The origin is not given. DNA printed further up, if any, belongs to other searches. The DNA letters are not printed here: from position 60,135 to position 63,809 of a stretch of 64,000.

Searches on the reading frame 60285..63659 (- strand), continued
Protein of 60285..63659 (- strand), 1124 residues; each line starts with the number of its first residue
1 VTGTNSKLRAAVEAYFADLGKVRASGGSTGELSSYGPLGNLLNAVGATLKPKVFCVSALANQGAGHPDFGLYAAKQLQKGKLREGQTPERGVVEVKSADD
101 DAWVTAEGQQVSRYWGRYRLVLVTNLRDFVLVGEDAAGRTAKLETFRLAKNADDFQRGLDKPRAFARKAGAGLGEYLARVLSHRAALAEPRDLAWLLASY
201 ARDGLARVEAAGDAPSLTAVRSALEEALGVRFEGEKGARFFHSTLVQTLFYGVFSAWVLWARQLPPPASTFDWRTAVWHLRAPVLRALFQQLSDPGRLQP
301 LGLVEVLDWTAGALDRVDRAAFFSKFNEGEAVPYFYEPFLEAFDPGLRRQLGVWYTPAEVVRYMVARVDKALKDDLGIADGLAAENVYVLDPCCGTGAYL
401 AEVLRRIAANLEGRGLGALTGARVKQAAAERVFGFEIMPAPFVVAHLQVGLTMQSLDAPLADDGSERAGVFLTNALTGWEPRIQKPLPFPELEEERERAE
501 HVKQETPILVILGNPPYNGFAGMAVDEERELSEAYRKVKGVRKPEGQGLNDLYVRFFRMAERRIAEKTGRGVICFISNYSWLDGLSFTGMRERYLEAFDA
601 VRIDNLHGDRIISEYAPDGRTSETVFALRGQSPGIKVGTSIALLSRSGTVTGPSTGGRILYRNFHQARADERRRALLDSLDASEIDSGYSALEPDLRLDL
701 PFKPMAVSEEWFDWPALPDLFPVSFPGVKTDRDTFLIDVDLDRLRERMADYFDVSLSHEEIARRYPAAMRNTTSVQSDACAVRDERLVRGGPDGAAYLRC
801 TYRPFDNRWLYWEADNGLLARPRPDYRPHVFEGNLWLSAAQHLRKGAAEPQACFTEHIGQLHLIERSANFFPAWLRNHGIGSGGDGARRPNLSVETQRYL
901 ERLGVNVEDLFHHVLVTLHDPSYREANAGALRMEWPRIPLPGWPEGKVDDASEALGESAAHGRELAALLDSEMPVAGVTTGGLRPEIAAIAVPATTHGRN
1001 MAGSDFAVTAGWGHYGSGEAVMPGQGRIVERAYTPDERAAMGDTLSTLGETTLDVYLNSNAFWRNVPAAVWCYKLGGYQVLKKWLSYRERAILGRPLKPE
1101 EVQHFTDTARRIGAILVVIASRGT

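Call 19: search_protein_families(library=padloc, proteins=[window:60285-63659:-], max_evalue=0.01)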
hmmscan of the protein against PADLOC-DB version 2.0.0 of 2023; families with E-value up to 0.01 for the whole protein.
window:60285-63659:- (1124 aa): 22 families
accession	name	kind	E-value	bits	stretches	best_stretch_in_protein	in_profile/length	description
PDLC03610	REase_MTase_IIG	-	2e-85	285.8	3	90-520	66-486/1096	Type IIG restriction enzyme-methyltransferase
PDLC03631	REase_MTase_IIG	-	1.5e-77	259.5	1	305-941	265-894/1086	Type IIG restriction enzyme-methyltransferase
PDLC03597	REase_MTase_IIG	-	4.1e-37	125.4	1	335-942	864-1485/1646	Type IIG restriction enzyme-methyltransferase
PDLC03621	REase_MTase_IIG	-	2e-30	103.6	2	335-652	287-590/1024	Type IIG restriction enzyme-methyltransferase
PDLC03051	REase_MTase_I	-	1.1e-27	93.7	1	341-940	855-1451/1591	Type I restriction enzyme-methyltransferase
PDLC04134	mad2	-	5.6e-15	53.1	1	338-611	256-430/492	mads_2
PDLC03338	MTase_II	-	4.5e-10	36.9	1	344-440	122-204/604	Type II methyltransferase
PDLC03025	MTase_I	-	4.2e-09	33.6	1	314-449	126-239/569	Type I methyltransferase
PDLC03348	MTase_II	-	1.3e-08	31.9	1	348-451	217-311/727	Type II methyltransferase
PDLC03630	REase_MTase_IIG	-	2.6e-08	30.2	1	347-447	366-464/1100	Type IIG restriction enzyme-methyltransferase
PDLC03021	MTase_I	-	6e-06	23.3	1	323-446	137-242/491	Type I methyltransferase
PDLC02529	PglX|PglXI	-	5.2e-05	19.1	1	383-581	225-424/1189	PglX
PDLC03335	MTase_II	-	6.8e-05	19.7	1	348-596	76-274/607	Type II methyltransferase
PDLC03603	REase_MTase_IIG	-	0.00055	16.1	1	350-416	295-355/1016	Type IIG restriction enzyme-methyltransferase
PDLC03315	MTase_II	-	0.00057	16.8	1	510-594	136-208/502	Type II methyltransferase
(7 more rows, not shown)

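Call 20: find_encoding_contigs(protein=P0002, flank=5000, max_places=2)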
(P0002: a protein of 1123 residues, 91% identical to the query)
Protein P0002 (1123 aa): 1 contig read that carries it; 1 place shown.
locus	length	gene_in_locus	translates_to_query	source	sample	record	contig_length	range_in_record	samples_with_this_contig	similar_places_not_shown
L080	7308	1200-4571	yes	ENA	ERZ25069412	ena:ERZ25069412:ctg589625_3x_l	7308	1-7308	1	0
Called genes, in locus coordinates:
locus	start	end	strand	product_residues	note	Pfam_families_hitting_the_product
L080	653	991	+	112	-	-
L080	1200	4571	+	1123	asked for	PF02384:N6_Mtase, PF07669:Eco57I (weak), PF18135:Type_ISP_C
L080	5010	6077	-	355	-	PF13576:Pentapeptide_3 (faint), PF00805:Pentapeptide, PF13599:Pentapeptide_4 (weak), PF00805:Pentapeptide (weak), PF08867:FRG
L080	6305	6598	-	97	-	PF01381:HTH_3 (weak), PF15943:YdaS_toxin (weak)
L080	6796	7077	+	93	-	-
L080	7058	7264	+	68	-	-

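Call 21: find_encoding_contigs(protein=P0003, flank=5000, max_places=2)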
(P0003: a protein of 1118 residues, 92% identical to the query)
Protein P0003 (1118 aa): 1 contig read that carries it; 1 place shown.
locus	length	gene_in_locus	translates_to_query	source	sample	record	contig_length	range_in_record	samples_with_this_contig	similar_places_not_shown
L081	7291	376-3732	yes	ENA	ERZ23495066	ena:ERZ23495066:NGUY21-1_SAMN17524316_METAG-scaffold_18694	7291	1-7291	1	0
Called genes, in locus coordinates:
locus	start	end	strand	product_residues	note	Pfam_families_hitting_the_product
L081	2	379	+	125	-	?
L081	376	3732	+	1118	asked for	PF02384:N6_Mtase, PF07669:Eco57I (weak), PF18135:Type_ISP_C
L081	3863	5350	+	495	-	PF18733:HEPN_LA2681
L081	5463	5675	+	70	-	-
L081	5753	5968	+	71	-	-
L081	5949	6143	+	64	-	-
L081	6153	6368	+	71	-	PF10049:DUF2283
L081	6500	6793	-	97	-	PF01381:HTH_3 (weak), PF15943:YdaS_toxin (weak)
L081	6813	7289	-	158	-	?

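Call 22: find_encoding_contigs(protein=P0004, flank=5000, max_places=2)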
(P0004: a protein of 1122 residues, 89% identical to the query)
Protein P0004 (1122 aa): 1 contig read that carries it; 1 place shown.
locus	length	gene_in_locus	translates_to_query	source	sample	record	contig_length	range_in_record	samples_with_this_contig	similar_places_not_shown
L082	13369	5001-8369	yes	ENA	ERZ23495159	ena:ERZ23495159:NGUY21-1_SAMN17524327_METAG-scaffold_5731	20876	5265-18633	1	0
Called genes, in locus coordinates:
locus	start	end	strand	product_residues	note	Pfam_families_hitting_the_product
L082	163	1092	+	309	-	PF02625:XdhC_CoxI, PF13478:XdhC_C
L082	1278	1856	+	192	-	PF12804:NTP_transf_3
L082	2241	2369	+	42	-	-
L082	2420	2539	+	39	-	-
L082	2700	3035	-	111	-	PF01381:HTH_3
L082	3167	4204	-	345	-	PF00762:Ferrochelatase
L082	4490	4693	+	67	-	-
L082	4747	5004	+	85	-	PF22513:FitA-like_RHH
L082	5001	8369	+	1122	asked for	PF02384:N6_Mtase, PF07669:Eco57I (weak), PF18135:Type_ISP_C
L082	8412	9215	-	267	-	-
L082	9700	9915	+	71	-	PF10049:DUF2283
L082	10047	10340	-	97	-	PF01381:HTH_3 (weak), PF15943:YdaS_toxin (weak)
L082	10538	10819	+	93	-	-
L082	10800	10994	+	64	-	-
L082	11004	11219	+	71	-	PF10049:DUF2283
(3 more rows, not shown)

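Call 68: search_protein_families(library=pfam, alignment_id=A2, max_evalue=0.001)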
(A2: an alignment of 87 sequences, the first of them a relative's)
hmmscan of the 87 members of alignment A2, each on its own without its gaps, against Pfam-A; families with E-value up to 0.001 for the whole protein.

A. member 1, L001:3201-3884:+ (228 aa): 3 families
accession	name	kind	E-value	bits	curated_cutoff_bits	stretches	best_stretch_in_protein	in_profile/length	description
PF13560.12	HTH_31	-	2.6e-08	34.5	27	1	141-189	1-50/64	Helix-turn-helix domain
PF02954.25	HTH_8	-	1.9e-05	24.8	22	1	144-173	8-37/42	Bacterial regulatory protein, Fis family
PF01381.28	HTH_3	-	7.2e-05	23.2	23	1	146-191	1-46/55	Helix-turn-helix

B. families by the number of members that match (of 87 scanned): 22 families
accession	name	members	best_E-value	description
PF14103.11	DUF4276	5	3.4e-54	Domain of unknown function (DUF4276)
PF01850.27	PIN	3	6.8e-14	PIN domain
PF00528.27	BPD_transp_1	2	1.3e-18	Binding-protein-dependent transport system inner membrane component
PF00270.35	DEAD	1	2e-52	DEAD/DEAH box helicase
PF03981.17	Ubiq_cyt_C_chap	1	5.2e-44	Ubiquinol-cytochrome C chaperone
PF00271.37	Helicase_C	1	5.7e-31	Helicase conserved C-terminal domain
PF22691.2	Thiolase_C_1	1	1.3e-30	Thiolase C-terminal domain-like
PF08240.17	ADH_N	1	2.4e-22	Alcohol dehydrogenase GroES-like domain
PF00108.29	Thiolase_N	1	4.2e-20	Thiolase, N-terminal domain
PF21687.3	T2SSK_1st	1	7.3e-15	Type II secretion system (T2SS), protein K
PF13191.12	AAA_16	1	6.3e-14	AAA ATPase domain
PF13560.12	HTH_31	1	2.6e-08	Helix-turn-helix domain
PF00107.32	ADH_zinc_N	1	6.9e-08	Zinc-binding dehydrogenase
PF02803.24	Thiolase_C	1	7.4e-08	Thiolase, C-terminal domain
PF01637.24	ATPase_2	1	9.3e-07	ATPase domain predominantly from Archaea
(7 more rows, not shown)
